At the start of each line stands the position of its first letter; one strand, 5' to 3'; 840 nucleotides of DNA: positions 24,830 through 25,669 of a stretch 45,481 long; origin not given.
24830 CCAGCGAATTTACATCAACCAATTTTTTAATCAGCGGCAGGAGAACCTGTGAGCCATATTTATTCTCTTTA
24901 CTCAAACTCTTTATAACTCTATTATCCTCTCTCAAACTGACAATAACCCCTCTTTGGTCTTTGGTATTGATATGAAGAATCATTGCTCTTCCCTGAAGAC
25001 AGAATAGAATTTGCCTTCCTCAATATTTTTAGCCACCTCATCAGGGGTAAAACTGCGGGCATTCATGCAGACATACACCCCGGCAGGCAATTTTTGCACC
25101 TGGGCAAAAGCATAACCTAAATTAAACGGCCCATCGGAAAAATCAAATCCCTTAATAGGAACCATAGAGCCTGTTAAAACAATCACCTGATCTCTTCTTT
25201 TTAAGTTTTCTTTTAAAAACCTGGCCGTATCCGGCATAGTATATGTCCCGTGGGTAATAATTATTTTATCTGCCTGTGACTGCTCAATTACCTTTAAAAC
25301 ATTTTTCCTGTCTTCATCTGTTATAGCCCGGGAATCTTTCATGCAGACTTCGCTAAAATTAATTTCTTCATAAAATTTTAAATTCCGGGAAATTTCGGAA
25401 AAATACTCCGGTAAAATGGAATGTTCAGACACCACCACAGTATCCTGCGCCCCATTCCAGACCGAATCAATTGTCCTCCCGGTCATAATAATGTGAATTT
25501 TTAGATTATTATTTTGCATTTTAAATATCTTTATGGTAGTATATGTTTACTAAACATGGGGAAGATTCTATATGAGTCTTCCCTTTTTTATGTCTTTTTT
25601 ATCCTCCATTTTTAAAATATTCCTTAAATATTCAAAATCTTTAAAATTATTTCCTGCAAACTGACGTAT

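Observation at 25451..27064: Three direct copies of the 5-prime end of the asparaginase-like gene bracket two small accessory cassettes: an integration-hotspot signature without an integrase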

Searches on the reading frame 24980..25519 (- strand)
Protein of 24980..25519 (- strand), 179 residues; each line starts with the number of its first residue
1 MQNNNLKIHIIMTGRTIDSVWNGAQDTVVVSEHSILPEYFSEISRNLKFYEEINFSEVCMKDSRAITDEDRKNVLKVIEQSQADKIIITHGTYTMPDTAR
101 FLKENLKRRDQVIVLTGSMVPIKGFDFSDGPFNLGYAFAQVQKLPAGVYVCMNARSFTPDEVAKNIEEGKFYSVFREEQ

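Call 4: search_protein_families(library=pfam, proteins=[window:24980-25519:-], max_evalue=0.01)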
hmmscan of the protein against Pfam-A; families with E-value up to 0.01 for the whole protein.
window:24980-25519:- (179 aa): 2 families
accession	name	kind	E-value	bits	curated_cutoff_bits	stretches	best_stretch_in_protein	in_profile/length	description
PF00710.25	Asparaginase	-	3.3e-21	76.1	22.5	1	7-164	1-160/193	Asparaginase, N-terminal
PF13337.12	BrxL_ATPase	-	0.0012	18.1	25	1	8-113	197-296/313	Lon-like protease BrxL-like, ATPase domain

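Call 10: find_homologous_proteins(query=window:24980-25519:-, max_evalue=0.00001)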
Query window:24980-25519:- (179 aa): 1035 proteins with E <= 0.00001 among 1065 candidates; the best 120 are listed.
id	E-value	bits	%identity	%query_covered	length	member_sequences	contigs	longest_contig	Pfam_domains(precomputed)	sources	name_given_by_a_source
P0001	1.9e-106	371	100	94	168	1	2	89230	PF00710.26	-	-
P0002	2.1e-98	345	86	99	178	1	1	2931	PF00710.26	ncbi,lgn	-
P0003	3.2e-98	344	89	96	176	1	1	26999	PF00710.26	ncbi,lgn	-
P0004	6.6e-97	340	87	97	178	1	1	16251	PF00710.26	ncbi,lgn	-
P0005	4.3e-96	337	83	100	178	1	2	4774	PF00710.26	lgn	-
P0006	1.5e-95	335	86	96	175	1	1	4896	PF00710.26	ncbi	-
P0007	3.8e-95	334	84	99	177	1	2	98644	PF00710.26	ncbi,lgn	-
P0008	1.4e-93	329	82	98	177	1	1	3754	PF00710.26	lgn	-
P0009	2.1e-93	328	79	100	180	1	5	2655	PF00710.26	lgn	-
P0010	2.2e-93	328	81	99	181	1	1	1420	PF00710.26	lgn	-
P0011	2.4e-93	328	80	100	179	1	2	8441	PF00710.26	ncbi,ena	-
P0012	1.8e-92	325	81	98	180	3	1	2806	PF00710.26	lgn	-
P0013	1.9e-92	325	86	94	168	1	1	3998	PF00710.26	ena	-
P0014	2.3e-92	325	82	97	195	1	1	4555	PF00710.26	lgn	-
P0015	2.6e-92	325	80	100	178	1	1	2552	PF00710.26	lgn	-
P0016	3.2e-92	325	81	100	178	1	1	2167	PF00710.26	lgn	-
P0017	3.2e-92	325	80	97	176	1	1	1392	PF00710.26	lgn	-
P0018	4.5e-92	324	80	99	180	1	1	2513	PF00710.26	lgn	-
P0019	2.2e-91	322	82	97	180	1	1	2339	PF00710.26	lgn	-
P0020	2.5e-91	322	80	100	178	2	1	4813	PF00710.26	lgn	-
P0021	2.6e-91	322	79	100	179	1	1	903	PF00710.26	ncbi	-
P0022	3.3e-91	321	78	100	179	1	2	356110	PF00710.26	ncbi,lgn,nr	ncbi:MAG TPA: asparaginase domain-containing protein [Candidatus Saccharimonadales bacterium]|nr:asp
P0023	5.3e-91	321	79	91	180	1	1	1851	PF00710.26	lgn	-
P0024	1.3e-90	319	81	96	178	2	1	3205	PF00710.26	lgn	-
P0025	1.8e-90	319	80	98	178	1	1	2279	PF00710.26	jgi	jgi:L-asparaginase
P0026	2.4e-90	319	80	96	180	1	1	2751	PF00710.26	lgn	-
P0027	4.9e-90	317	79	96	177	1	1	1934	PF00710.26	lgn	-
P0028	5.0e-90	317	78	100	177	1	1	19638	PF00710.26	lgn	-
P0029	5.2e-90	317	78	96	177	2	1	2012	PF00710.26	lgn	-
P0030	8.5e-90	317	83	94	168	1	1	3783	PF00710.26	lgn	-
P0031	5.1e-89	314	77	100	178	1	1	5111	PF00710.26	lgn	-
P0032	4.4e-88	311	77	98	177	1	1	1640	PF00710.26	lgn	-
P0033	5.3e-88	311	76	97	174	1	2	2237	PF00710.26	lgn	-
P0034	8.3e-88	310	78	90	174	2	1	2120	PF00710.26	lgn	-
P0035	9.9e-88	310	73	100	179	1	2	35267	PF00710.26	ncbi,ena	-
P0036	1.3e-87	310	79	96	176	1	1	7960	PF00710.26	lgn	-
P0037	1.6e-87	309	76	97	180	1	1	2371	PF00710.26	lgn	-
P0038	2.3e-87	309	78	96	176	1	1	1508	PF00710.26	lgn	-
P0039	4.4e-87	308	78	91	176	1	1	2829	PF00710.26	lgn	-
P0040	6.5e-87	307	85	83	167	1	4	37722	PF00710.26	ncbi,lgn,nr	ncbi:MAG: asparaginase [Candidatus Levybacteria bacterium]|nr:asparaginase [Candidatus Levybacteria 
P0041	6.7e-87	307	79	91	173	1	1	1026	PF00710.26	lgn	-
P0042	1.0e-86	307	78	91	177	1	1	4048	PF00710.26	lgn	-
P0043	1.7e-86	306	73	97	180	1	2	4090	PF00710.26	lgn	-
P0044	2.5e-86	305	78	96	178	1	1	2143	PF00710.26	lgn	-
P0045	8.3e-86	304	75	97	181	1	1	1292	PF00710.26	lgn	-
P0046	1.2e-85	303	78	96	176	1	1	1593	PF00710.26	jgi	jgi:L-asparaginase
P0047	3.2e-85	302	76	91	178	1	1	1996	PF00710.26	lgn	-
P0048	4.9e-85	301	74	100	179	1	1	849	PF00710.26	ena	-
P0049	1.5e-84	300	71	100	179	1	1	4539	PF00710.26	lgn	-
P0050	1.5e-84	300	74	98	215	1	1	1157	PF00710.26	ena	-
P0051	1.6e-84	300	75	99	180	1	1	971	PF00710.26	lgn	-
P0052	2.0e-84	299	74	99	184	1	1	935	PF00710.26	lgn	-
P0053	3.6e-84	298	74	96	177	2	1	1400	PF00710.26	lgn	-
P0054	1.0e-83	297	75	96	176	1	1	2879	PF00710.26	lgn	-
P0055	2.1e-83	296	77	93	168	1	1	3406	PF00710.26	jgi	-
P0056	5.5e-83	295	75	97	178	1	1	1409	PF00710.26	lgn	-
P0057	7.8e-83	294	72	100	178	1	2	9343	PF00710.26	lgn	-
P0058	1.3e-82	293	75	93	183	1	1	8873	PF00710.26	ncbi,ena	-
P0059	1.6e-82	293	73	100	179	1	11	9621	PF00710.26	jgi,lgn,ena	-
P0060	2.0e-82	293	74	96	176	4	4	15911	PF00710.26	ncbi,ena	-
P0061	2.2e-82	293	74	96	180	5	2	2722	PF00710.26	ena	-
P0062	2.3e-82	293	75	91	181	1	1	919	PF00710.26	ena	-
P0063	3.2e-82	292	71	97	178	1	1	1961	PF00710.26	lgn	-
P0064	1.1e-81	290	74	97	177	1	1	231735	PF00710.26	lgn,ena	-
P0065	2.0e-81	289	72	97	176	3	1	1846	PF00710.26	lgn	-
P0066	3.1e-81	289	71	97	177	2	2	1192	PF00710.26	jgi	jgi:L-asparaginase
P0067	6.4e-81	288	72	96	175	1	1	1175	PF00710.26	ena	-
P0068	8.8e-81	287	71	91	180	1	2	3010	PF00710.26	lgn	-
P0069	8.9e-81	287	72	97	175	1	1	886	PF00710.26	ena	-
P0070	2.1e-80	286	70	96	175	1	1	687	PF00710.26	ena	-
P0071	6.0e-80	285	69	97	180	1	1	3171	PF00710.26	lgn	-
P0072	7.2e-80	284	71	96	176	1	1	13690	PF00710.26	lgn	-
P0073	2.5e-79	283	71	97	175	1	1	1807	PF00710.26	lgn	-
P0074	6.6e-79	281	69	97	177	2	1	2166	PF00710.26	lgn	-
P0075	7.5e-79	281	78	88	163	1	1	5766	PF00710.26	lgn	-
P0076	9.2e-79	281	70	97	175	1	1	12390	PF00710.26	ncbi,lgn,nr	ncbi:MAG TPA: asparaginase domain-containing protein [Candidatus Saccharimonadales bacterium]|nr:asp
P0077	3.6e-78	279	67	97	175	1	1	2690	PF00710.26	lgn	-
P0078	1.4e-77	277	66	100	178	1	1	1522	PF00710.26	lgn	-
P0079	2.8e-77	276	70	94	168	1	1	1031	PF00710.26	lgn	-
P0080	9.8e-77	274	69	96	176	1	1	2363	PF00710.26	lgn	-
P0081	2.7e-75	270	68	97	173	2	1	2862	PF00710.26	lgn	-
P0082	4.3e-75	269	67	96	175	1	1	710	PF00710.26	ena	-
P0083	5.9e-75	268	65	96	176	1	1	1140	PF00710.26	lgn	-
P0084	1.0e-74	268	66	100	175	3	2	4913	PF00710.26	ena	-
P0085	1.7e-74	267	66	97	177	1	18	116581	PF00710.26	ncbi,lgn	-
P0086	3.3e-74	266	66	96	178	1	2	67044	PF00710.26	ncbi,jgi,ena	-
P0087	7.0e-74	265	66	100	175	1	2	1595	PF00710.26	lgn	-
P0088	8.8e-74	265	69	91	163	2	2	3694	PF00710.26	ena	-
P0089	9.8e-74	264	66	97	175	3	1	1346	PF00710.26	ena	-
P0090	1.1e-73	264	68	97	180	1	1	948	PF00710.26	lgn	-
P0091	1.2e-73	264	66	96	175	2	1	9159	PF00710.26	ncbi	-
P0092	1.3e-73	264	70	94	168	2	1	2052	PF00710.26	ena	-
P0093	5.3e-73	262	68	97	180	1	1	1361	PF00710.26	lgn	-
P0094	1.0e-72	261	65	97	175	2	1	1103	PF00710.26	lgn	-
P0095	2.5e-72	260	65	97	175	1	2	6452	PF00710.26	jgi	jgi:L-asparaginase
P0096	7.7e-71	255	62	100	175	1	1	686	PF00710.26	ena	-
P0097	1.1e-70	255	61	100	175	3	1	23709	PF00710.26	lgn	-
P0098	5.8e-70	252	63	100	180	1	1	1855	PF00710.26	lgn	-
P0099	1.0e-69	251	64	100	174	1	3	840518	PF00710.26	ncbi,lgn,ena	-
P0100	1.8e-69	251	64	97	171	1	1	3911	PF00710.26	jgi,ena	-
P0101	3.9e-69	249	62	99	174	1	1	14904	PF00710.26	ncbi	-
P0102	6.8e-69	249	63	99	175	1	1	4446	PF00710.26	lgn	-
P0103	1.8e-68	247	65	96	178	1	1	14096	PF00710.26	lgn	-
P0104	2.1e-68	247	61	97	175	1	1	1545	PF00710.26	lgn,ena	-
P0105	5.8e-68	246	62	97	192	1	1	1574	PF00710.26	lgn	-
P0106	9.0e-68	245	61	100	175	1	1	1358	PF00710.26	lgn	-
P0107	9.0e-68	245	62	99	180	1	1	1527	PF00710.26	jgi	jgi:L-asparaginase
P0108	9.7e-68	245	62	91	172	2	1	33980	PF00710.26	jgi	jgi:L-asparaginase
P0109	1.0e-67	245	61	91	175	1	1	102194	PF00710.26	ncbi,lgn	-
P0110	2.9e-67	243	63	96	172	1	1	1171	PF00710.26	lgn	-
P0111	3.1e-67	243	61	100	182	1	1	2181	PF00710.26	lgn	-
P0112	3.6e-67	243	60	96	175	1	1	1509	PF00710.26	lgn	-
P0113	4.4e-67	243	63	91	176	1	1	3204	PF00710.26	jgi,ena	-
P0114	8.1e-67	242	60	100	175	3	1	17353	PF00710.26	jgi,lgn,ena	-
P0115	8.4e-67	242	59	100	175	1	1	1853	PF00710.26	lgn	-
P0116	1.0e-66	242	62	96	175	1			PF00710.26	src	-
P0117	1.3e-66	241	61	98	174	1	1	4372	PF00710.26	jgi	jgi:L-asparaginase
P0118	1.5e-66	241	62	98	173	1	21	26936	PF00710.26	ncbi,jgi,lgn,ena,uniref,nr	ncbi:MAG: hypothetical protein A2946_00505 [Candidatus Liptonbacteria bacterium RIFCSPLOWO2_01_FULL_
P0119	3.0e-66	240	60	100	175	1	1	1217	PF00710.26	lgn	-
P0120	1.8e-65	238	58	97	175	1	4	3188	PF00710.26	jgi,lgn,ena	jgi:L-asparaginase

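Call 11: find_encoding_contigs(protein=P0001, flank=10000, max_places=6)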
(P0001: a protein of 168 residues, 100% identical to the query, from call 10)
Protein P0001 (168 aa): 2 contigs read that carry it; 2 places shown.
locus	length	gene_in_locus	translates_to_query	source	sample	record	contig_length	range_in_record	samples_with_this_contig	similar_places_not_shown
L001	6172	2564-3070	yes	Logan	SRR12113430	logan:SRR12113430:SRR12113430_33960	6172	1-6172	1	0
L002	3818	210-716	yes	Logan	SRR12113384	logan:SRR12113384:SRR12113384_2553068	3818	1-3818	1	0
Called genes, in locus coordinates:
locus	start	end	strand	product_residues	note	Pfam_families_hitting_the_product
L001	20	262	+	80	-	PF01402:RHH_1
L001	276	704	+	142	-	PF13470:PIN_3, PF01850:PIN (faint)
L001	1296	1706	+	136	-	PF13650:Asp_protease_2 (weak)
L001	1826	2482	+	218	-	PF01936:NYN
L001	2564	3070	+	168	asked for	PF00710:Asparaginase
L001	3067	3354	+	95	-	PF00814:TsaD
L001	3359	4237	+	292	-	PF00188:CAP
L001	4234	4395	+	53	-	-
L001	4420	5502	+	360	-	PF00483:NTP_transferase, PF12804:NTP_transf_3 (weak), PF00132:Hexapep (faint), PF25084:LbH_EIF2B (weak), PF25087:GMPPB_C (faint)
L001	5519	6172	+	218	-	?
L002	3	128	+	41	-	?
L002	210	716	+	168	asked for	PF00710:Asparaginase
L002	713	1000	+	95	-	PF00814:TsaD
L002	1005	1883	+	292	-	PF00188:CAP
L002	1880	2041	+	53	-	-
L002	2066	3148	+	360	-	PF00483:NTP_transferase, PF12804:NTP_transf_3 (weak), PF00132:Hexapep (faint), PF25084:LbH_EIF2B (weak), PF25087:GMPPB_C (faint)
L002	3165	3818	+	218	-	?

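Call 12: find_encoding_contigs(protein=P0003, flank=8000, max_places=4)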
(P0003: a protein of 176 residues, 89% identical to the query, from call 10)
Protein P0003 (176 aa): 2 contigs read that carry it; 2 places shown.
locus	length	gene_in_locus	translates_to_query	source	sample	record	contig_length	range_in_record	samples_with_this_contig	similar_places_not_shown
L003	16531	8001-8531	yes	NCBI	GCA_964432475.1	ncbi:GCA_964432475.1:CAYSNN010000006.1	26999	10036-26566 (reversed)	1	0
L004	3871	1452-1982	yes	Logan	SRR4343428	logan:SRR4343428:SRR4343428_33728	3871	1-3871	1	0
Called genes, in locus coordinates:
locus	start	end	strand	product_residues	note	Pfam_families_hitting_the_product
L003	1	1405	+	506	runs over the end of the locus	PF13231:PMT_2 (weak)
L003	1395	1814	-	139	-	PF02367:TsaE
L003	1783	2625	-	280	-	-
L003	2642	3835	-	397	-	PF01551:Peptidase_M23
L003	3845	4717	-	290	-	PF18075:FtsX_ECD, PF02687:FtsX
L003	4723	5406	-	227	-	PF03193:RsgA_GTPase (faint), PF00005:ABC_tran, PF13304:AAA_21 (faint)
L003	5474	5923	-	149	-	-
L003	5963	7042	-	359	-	PF03462:PCRF, PF00472:RF-1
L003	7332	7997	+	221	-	PF08843:AbiEii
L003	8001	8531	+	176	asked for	PF00710:Asparaginase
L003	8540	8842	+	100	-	PF00814:TsaD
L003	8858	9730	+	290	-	PF00188:CAP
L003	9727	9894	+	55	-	-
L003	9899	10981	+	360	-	PF00483:NTP_transferase, PF12804:NTP_transf_3 (weak), PF25084:LbH_EIF2B, PF00132:Hexapep (faint), PF25087:GMPPB_C (weak)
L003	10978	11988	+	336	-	PF01073:3Beta_HSD, PF01370:Epimerase, PF02719:Polysacc_synt_2, PF04321:RmlD_sub_bind, PF07993:NAD_binding_4, PF13460:NAD_binding_10, PF16363:GDP_Man_Dehyd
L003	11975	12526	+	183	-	PF00908:dTDP_sugar_isom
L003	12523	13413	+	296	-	PF01370:Epimerase, PF04321:RmlD_sub_bind, PF01073:3Beta_HSD (weak), PF16363:GDP_Man_Dehyd, PF07993:NAD_binding_4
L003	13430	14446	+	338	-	PF01370:Epimerase, PF16363:GDP_Man_Dehyd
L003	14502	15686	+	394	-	PF00535:Glycos_transf_2, PF13641:Glyco_tranf_2_3, PF04138:GtrA_DPMS_TM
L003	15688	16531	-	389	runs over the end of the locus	-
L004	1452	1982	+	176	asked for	PF00710:Asparaginase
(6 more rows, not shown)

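Call 13: find_encoding_contigs(protein=P0007, flank=8000, max_places=4)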
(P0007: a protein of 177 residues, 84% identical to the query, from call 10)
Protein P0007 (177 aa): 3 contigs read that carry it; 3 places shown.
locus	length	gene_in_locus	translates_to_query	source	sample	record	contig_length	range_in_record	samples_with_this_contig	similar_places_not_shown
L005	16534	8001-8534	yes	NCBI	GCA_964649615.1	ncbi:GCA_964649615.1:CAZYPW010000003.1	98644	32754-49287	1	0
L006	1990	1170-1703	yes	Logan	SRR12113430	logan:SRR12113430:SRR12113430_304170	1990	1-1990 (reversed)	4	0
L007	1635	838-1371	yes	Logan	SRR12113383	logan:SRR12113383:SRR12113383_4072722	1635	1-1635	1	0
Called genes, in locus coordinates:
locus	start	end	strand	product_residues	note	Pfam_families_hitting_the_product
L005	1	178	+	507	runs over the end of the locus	-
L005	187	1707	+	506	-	-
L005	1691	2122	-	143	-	PF02367:TsaE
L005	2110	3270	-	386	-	PF00932:LTD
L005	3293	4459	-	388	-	PF24568:CC_PcsB (weak), PF01551:Peptidase_M23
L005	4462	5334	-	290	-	PF18075:FtsX_ECD, PF02687:FtsX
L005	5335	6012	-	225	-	PF00005:ABC_tran, PF13304:AAA_21 (faint)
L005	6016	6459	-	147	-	-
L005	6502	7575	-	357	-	PF03462:PCRF, PF00472:RF-1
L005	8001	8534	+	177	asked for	PF00710:Asparaginase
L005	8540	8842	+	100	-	PF00814:TsaD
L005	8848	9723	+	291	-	PF00188:CAP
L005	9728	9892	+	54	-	-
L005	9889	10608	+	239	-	PF00483:NTP_transferase, PF12804:NTP_transf_3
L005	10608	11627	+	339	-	PF01073:3Beta_HSD, PF01370:Epimerase, PF02719:Polysacc_synt_2, PF04321:RmlD_sub_bind, PF07993:NAD_binding_4, PF13460:NAD_binding_10 (weak), PF16363:GDP_Man_Dehyd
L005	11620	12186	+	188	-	PF00908:dTDP_sugar_isom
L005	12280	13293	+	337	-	PF01370:Epimerase, PF16363:GDP_Man_Dehyd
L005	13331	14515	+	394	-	PF00535:Glycos_transf_2, PF04138:GtrA_DPMS_TM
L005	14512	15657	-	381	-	-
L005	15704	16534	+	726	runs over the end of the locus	PF00535:Glycos_transf_2, PF02366:PMT, PF13231:PMT_2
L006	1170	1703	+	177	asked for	PF00710:Asparaginase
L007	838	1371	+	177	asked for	PF00710:Asparaginase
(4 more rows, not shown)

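Call 19: find_related_loci(query=A2, collection=genome_contigs, flank=8000)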
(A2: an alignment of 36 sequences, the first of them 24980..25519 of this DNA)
Query A2 (179 aa) in genome_contigs; peptide patterns used: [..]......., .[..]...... (x = any residue, [..] = any of these).
281 stretches matched a pattern; 269 encode a relative of the query (tblastn E <= 1e-3); the best 80 are kept; 80 distinct loci.
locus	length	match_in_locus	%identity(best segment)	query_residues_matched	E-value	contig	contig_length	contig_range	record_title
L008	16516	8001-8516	89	8-179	2e-105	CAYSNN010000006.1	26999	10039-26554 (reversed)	MAG TPA_asm: uncultured Gammaproteobacteria bacterium isolate binchicken_co251_42 genome assembly, contig: NODE_2429_len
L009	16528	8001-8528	84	3-179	1e-102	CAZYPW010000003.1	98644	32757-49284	MAG TPA_asm: uncultured Gammaproteobacteria bacterium isolate binchicken_co38_269 genome assembly, contig: NODE_541_leng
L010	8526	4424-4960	78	1-179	3e-98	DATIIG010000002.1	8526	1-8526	MAG TPA_asm: Candidatus Saccharimonadales bacterium isolate SMAG_U15658 k141_683694, whole genome shotgun sequence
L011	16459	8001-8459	84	18-170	4e-88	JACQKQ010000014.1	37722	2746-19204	MAG: Candidatus Levyibacteriota bacterium isolate NC_groundwater_1181_Ag_S-0.1um_42_368 S_p1_S3_coassembly_k141_396663,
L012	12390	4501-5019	70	7-179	2e-85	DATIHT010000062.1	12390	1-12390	MAG TPA_asm: Candidatus Saccharimonadales bacterium isolate SMAG_U15645 k141_263900, whole genome shotgun sequence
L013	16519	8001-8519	66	7-179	3e-81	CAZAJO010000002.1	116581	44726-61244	MAG TPA_asm: uncultured Gammaproteobacteria bacterium isolate SRP342105_co1_429 genome assembly, contig: NODE_188_length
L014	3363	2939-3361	83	1-141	2e-79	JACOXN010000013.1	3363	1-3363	MAG: Candidatus Giovannonibacteria bacterium isolate NC_groundwater_154_Ag_S-0.1um_46_13 S4_GD2017_2_S1_scaffold_22706,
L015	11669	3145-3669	60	1-179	3e-75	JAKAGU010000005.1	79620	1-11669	MAG: bacterium isolate WY2.bin63 NODE_425_length_79620_cov_1.909225, whole genome shotgun sequence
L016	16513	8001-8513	62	5-179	2e-74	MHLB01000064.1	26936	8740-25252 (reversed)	MAG: Candidatus Liptonbacteria bacterium RIFCSPLOWO2_01_FULL_53_13 rifcsplowo2_01_scaffold_9338, whole genome shotgun se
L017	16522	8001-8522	64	1-179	1e-71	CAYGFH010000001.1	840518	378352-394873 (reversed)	MAG TPA_asm: uncultured Gammaproteobacteria bacterium isolate ERP113451_co1_294 genome assembly, contig: NODE_1_length_8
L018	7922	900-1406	62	7-179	2e-70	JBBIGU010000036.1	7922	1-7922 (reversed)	MAG: Candidatus Peregrinibacteria bacterium isolate RSF170216_bin_99 NODE_4073_length_7922_cov_1.2245, whole genome shot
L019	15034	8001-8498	61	7-176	3e-70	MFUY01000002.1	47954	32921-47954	MAG: Candidatus Nomurabacteria bacterium RIFCSPLOWO2_01_FULL_41_12 rifcsplowo2_01_scaffold_1142, whole genome shotgun se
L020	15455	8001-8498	61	8-177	6e-70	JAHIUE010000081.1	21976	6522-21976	MAG: Patescibacteria group bacterium isolate MM_PC_MetaG.mb.24 MM_PC_MetaG.mb.24_k141_1483562, whole genome shotgun sequ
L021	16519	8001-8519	56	1-177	2e-69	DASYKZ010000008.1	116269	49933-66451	MAG TPA_asm: Candidatus Paceibacterota bacterium isolate SMAG_U4335 k141_169665, whole genome shotgun sequence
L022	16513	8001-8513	62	1-175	8e-70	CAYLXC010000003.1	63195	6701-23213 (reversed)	MAG TPA_asm: uncultured Gammaproteobacteria bacterium isolate SRP178908_co2_35 genome assembly, contig: NODE_89_length_6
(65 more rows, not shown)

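Call 20: find_related_loci(query=A2, collection=metagenome_contigs, flank=6000)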
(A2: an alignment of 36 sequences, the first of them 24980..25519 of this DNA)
Query A2 (179 aa) in metagenome_contigs; peptide patterns used: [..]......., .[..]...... (x = any residue, [..] = any of these).
369 stretches matched a pattern; 356 encode a relative of the query (tblastn E <= 1e-3); the best 80 are kept; 80 distinct loci.
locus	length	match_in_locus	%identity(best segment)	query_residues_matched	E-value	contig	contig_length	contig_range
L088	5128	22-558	80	1-179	8e-101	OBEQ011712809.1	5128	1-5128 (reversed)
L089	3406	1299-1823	77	4-178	8e-96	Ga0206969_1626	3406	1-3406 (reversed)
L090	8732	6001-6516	74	8-179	4e-90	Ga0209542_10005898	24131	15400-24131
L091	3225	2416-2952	73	1-179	2e-91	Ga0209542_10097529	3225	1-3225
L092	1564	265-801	73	1-179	5e-96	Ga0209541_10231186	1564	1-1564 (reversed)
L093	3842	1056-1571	74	8-179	3e-90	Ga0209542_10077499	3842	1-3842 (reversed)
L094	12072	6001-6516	66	8-179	2e-81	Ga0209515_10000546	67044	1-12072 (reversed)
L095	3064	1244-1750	64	7-179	4e-78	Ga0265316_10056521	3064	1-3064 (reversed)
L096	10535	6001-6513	62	5-179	7e-75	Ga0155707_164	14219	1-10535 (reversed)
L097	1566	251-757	58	7-179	3e-77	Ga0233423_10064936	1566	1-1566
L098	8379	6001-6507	61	7-179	1e-72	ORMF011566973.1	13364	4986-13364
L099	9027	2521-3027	61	7-179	1e-72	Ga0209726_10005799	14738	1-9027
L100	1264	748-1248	62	8-178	2e-76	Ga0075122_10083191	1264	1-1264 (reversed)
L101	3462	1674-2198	60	1-179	2e-71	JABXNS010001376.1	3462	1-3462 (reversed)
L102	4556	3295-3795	59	7-177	1e-70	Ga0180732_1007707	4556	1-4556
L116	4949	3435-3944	57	6-179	2e-69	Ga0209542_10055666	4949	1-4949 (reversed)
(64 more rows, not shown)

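Call 23: find_encoding_contigs(protein=P0004, flank=8000, max_places=3)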
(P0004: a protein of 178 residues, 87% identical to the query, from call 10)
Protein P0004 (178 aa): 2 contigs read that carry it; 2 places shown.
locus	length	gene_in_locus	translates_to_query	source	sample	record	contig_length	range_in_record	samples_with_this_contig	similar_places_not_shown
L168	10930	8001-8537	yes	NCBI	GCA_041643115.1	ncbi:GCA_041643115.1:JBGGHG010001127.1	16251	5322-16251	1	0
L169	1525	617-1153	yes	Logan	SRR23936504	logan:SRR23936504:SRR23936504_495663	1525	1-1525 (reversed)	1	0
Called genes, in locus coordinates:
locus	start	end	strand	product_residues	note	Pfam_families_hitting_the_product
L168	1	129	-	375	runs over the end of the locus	-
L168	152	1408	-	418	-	PF01551:Peptidase_M23 (weak)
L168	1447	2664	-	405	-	PF24568:CC_PcsB (weak)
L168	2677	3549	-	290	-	PF18075:FtsX_ECD, PF02687:FtsX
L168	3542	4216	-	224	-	PF00005:ABC_tran, PF13304:AAA_21 (faint)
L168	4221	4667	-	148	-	-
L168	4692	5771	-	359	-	PF03462:PCRF, PF00472:RF-1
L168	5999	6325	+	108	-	-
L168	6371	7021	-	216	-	-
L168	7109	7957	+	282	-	-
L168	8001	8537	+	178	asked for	PF00710:Asparaginase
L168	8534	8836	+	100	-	PF00814:TsaD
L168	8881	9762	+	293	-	PF00188:CAP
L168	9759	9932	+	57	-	-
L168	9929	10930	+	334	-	?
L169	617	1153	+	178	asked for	PF00710:Asparaginase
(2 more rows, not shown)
